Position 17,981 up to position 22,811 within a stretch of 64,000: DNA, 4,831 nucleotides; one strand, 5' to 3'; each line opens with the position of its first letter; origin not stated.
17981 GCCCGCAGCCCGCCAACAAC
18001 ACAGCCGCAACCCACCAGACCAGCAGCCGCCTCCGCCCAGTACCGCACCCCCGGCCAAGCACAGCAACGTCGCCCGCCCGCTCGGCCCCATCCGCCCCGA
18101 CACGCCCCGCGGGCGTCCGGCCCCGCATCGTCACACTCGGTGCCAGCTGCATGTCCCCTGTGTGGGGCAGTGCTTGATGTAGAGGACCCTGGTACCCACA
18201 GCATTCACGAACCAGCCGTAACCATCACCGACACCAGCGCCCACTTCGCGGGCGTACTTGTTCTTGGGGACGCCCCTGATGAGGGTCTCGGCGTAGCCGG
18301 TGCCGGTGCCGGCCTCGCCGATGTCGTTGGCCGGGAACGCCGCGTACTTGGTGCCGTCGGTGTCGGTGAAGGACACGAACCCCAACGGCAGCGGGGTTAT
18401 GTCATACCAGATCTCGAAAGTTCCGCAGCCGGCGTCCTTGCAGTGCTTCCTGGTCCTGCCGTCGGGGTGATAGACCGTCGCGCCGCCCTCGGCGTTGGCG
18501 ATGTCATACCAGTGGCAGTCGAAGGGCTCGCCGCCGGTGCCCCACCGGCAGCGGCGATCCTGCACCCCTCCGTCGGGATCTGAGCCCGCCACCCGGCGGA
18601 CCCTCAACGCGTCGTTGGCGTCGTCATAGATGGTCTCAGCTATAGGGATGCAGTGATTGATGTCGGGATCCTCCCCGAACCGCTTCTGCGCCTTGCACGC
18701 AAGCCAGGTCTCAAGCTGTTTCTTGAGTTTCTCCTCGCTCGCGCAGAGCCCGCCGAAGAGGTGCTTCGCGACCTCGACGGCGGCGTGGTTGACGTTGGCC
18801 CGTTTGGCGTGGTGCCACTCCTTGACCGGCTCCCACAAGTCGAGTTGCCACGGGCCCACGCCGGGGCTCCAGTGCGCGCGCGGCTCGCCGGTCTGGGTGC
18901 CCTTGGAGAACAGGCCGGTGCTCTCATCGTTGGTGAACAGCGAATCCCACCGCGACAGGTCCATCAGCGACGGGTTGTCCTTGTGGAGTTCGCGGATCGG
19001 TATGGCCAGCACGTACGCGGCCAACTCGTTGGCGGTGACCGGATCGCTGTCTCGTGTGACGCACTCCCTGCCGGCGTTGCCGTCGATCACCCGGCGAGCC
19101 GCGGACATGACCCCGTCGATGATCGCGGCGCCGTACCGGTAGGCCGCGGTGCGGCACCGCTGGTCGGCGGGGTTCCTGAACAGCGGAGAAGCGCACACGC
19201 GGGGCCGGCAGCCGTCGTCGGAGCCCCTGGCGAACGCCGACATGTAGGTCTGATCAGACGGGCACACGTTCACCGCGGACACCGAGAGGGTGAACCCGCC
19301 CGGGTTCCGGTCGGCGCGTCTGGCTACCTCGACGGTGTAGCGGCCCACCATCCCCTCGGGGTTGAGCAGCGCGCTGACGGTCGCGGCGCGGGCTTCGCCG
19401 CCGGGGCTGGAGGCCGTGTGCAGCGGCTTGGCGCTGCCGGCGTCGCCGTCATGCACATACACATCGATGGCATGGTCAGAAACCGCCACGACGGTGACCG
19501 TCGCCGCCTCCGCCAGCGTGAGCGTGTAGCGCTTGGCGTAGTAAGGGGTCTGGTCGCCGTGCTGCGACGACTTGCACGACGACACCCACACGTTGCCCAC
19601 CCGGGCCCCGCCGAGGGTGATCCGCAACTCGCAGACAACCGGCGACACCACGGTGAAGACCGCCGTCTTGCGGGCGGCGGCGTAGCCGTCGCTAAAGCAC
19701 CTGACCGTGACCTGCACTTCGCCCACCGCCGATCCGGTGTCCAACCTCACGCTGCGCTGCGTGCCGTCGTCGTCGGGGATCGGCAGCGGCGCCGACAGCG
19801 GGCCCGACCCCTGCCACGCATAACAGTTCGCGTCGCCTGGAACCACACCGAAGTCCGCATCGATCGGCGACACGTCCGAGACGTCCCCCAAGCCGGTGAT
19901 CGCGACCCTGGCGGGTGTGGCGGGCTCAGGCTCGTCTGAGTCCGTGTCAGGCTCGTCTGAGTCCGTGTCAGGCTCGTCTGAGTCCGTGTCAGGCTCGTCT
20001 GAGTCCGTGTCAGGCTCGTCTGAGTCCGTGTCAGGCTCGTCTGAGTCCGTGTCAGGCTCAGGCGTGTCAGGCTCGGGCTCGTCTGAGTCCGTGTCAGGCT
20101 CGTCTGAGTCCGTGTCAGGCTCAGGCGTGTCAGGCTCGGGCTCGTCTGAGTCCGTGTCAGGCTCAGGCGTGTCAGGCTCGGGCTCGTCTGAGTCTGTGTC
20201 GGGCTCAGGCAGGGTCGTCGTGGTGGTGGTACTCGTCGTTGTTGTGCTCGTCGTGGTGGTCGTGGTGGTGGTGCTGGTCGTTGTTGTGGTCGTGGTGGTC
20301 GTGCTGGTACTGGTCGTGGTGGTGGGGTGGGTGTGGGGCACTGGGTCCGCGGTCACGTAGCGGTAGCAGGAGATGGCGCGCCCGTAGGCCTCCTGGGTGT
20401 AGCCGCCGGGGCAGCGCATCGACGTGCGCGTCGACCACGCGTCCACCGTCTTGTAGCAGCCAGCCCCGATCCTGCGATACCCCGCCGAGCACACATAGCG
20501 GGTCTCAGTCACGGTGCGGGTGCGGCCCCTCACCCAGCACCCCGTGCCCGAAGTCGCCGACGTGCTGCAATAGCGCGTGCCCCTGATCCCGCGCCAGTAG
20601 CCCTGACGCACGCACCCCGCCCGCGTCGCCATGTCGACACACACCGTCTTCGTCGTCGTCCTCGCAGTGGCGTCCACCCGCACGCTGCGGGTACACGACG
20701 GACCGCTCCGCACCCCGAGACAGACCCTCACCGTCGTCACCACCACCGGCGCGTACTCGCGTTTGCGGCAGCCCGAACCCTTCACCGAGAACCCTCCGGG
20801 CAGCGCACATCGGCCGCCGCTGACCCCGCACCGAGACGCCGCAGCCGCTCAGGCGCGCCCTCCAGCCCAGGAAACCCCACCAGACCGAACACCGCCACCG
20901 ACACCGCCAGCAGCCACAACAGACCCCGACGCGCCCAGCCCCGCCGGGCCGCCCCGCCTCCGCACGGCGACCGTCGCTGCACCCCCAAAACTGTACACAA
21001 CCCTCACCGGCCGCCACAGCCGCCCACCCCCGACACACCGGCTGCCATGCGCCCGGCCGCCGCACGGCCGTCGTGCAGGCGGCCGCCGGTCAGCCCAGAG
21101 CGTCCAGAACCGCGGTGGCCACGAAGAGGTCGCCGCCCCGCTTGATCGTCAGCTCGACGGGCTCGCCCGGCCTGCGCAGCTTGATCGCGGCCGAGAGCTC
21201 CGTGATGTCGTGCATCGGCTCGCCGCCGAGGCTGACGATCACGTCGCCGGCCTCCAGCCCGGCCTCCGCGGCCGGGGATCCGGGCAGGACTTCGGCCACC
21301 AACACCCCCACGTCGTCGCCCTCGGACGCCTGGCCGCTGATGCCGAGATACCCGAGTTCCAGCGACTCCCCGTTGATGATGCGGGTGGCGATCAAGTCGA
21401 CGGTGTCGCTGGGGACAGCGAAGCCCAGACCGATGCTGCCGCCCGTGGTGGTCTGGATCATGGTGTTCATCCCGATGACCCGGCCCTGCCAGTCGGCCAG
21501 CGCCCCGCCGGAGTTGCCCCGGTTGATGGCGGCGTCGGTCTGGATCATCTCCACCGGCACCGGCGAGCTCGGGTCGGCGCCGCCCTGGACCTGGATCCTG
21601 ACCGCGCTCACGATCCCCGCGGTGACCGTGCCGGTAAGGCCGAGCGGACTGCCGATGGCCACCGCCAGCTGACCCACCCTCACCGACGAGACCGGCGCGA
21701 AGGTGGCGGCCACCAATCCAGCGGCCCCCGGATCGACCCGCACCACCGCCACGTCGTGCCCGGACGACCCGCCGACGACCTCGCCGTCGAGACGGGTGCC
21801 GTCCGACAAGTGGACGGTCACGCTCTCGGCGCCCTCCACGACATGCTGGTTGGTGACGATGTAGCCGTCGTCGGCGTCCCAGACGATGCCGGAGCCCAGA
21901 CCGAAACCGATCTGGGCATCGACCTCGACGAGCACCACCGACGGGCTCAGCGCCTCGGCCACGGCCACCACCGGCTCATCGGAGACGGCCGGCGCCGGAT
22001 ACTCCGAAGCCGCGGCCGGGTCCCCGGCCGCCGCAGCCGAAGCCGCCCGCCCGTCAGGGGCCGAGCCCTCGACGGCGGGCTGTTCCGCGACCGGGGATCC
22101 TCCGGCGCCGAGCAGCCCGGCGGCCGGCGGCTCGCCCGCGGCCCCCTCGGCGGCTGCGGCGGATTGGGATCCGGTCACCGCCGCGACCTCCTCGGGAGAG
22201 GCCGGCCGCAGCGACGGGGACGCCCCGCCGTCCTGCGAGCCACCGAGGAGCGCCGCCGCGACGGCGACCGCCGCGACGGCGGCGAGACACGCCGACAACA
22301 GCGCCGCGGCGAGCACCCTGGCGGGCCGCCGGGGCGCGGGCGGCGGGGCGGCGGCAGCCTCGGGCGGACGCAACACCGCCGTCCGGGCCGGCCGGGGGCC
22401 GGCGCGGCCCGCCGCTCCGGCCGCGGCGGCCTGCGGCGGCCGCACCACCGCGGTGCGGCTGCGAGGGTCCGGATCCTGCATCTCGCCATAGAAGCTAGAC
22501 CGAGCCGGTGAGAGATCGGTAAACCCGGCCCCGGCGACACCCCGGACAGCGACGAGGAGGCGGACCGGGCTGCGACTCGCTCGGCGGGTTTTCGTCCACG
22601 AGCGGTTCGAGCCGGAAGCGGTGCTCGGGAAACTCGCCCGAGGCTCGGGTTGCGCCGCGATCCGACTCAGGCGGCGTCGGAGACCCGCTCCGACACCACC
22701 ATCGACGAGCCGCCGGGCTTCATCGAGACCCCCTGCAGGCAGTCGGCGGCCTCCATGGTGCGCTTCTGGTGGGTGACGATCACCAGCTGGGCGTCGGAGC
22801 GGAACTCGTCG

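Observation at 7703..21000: Duplicated, translationally coupled operon of unassignable lipoproteins plus a pilin-like protein: main candidate for an undescribed cell-surface system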

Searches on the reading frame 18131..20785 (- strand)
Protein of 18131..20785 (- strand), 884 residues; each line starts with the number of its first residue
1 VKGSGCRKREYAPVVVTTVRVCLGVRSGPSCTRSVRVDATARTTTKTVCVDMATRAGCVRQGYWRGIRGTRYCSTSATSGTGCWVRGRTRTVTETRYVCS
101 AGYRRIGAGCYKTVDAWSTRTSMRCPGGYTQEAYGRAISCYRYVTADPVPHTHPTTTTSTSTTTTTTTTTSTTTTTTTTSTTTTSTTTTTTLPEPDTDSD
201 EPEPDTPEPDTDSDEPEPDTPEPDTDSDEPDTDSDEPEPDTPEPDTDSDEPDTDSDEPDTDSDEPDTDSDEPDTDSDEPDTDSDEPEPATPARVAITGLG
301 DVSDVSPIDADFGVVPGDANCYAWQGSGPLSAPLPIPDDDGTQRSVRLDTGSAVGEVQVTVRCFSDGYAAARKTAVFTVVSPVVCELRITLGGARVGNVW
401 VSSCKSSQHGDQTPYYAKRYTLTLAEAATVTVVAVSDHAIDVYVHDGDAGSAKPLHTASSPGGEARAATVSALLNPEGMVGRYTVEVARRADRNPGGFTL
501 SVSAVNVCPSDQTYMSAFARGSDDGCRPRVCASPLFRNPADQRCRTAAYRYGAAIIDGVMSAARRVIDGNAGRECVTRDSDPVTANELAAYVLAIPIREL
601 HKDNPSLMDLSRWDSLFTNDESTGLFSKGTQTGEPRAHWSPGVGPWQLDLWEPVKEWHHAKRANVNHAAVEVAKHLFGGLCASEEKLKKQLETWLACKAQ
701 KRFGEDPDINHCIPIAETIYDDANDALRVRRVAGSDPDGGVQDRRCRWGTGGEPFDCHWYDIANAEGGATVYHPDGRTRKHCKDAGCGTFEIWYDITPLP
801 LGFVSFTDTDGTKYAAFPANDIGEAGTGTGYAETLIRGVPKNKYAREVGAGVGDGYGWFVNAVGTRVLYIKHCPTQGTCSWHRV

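Call 4: search_protein_families(library=pfam, proteins=[window:18131-20785:-], max_evalue=1)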
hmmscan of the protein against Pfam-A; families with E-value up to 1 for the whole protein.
window:18131-20785:- (884 aa): 1 family
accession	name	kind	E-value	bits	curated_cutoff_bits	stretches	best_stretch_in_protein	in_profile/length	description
PF05086.17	Dicty_REP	-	0.87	8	21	0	159-250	250-306/911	Dictyostelium (Slime Mold) REP protein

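Call 11: search_protein_families(library=ncbifam, proteins=[window:18131-20785:-], max_evalue=1)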
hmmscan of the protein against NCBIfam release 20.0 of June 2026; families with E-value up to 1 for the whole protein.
window:18131-20785:- (884 aa): 2 families
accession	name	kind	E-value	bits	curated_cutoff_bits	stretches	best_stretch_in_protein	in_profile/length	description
NF004560.0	PRK05901.1-1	equivalog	0.0033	16.6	711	1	154-289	67-200/516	RNA polymerase sigma factor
NF004561.0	PRK05901.1-3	equivalog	0.38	9.8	582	1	158-284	99-224/537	RNA polymerase sigma factor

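Call 12: search_solved_structures(query=window:18131-20785:-, max_evalue=1)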
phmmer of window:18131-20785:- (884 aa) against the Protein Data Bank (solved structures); distinct sequences matched with E-value up to 1: 0.

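Call 57: search_protein_families(library=phrogs, proteins=[window:18131-20785:-], max_evalue=0.1)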
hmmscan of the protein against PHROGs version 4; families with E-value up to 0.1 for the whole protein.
window:18131-20785:- (884 aa): 0 families

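Call 58: search_protein_families(library=padloc, proteins=[window:18131-20785:-], max_evalue=0.1)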
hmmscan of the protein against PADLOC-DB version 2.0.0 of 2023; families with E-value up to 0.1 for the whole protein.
window:18131-20785:- (884 aa): 0 families

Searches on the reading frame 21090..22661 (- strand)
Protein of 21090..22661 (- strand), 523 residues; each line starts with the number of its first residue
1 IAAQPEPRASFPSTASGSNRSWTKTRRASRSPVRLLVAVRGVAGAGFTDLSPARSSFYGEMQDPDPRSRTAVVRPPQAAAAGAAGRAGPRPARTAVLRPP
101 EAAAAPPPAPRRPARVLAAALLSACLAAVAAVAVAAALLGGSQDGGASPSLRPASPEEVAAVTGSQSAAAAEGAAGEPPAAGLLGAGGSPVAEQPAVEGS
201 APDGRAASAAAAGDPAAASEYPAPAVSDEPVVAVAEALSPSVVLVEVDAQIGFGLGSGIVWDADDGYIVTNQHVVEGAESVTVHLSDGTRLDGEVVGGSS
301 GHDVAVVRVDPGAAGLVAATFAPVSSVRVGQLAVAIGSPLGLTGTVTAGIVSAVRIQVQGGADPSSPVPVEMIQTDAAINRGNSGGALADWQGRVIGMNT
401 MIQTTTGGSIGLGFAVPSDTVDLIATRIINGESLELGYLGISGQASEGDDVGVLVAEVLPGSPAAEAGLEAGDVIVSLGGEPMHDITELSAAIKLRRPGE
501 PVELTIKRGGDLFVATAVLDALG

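Call 10: search_protein_families(library=pfam, proteins=[window:21090-22661:-], max_evalue=0.01)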
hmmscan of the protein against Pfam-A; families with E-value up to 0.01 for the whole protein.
window:21090-22661:- (523 aa): 5 families
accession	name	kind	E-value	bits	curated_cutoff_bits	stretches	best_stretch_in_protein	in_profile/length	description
PF13365.12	Trypsin_2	-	7.5e-28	98.5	27.6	1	256-398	1-144/144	Trypsin-like peptidase domain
PF00595.29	PDZ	-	7.3e-16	58.8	23.2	1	435-507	8-81/81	PDZ domain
PF17820.7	PDZ_6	-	3.6e-15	55.9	27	1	455-508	2-54/54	PDZ domain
PF13180.12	PDZ_2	-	8.1e-15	55.3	27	1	437-511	1-72/80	PDZ domain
PF00089.32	Trypsin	-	1.2e-11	45.3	20.6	1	258-419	29-214/220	Trypsin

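Call 11: search_protein_families(library=ncbifam, proteins=[window:21090-22661:-], max_evalue=1)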
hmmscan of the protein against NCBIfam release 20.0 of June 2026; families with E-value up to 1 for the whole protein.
window:21090-22661:- (523 aa): 30 families (the best 25 are shown)
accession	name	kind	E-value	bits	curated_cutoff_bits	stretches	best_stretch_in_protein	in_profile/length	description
TIGR02037.1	degP_htrA_DO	subfamily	1.2e-77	261.7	416.2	1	253-511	59-319/434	Do family serine endopeptidase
NF041521.1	HhoA_HhoB_HtrA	equivalog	1.1e-60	205.7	450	1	250-511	53-323/335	HhoA/HhoB/HtrA family serine endopeptidase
NF007526.1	PRK10139.1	equivalog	1.3e-58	198.8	756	1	252-519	89-359/456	serine endoprotease DegQ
NF008189.1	PRK10942.1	equivalog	4.3e-56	190.3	720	1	254-511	113-373/477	serine endoprotease DegP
NF047968.1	SerProtHtrA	equivalog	5.6e-54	183.8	470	1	250-511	77-349/357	serine protease HtrA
TIGR02038.1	protease_degS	equivalog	5e-48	164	422.95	1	254-514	78-341/351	outer membrane-stress sensor serine endopeptidase DegS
NF050055.1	SerProtHtrAMycob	equivalog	6.9e-45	153.9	800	1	231-511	204-490/502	serine protease HtrA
NF008147.1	PRK10898.1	equivalog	1.7e-43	149.1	408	1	254-510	78-338/352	outer membrane-stress sensor serine endopeptidase DegS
NF040960.1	MamE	equivalog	3e-42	145.1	800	2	255-427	123-292/659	magnetosome formation protease MamE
NF053637.1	SerProtHtrAspr2045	equivalog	3.7e-39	134.8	650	1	255-510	104-377/394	serine protease HtrA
NF033740.0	MarP_fam_protase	equivalog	4.3e-19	68.8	250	1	200-398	173-350/390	MarP family serine protease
NF040961.1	MamO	equivalog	8.5e-14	50.8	800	1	226-420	70-259/648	magnetosome protein MamO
TIGR00054.1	TIGR00054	equivalog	8.9e-07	28.1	147.55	1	451-517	202-267/421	RIP metalloprotease RseP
NF040965.1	MamP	equivalog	2.5e-06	27.3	300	1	451-512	136-195/290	magnetosome magnetite formation protein MamP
NF041199.1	trx7_PDZ_seleno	equivalog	2.6e-06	26.6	300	1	452-515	204-268/390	Trx7/PDZ domain-containing (seleno)protein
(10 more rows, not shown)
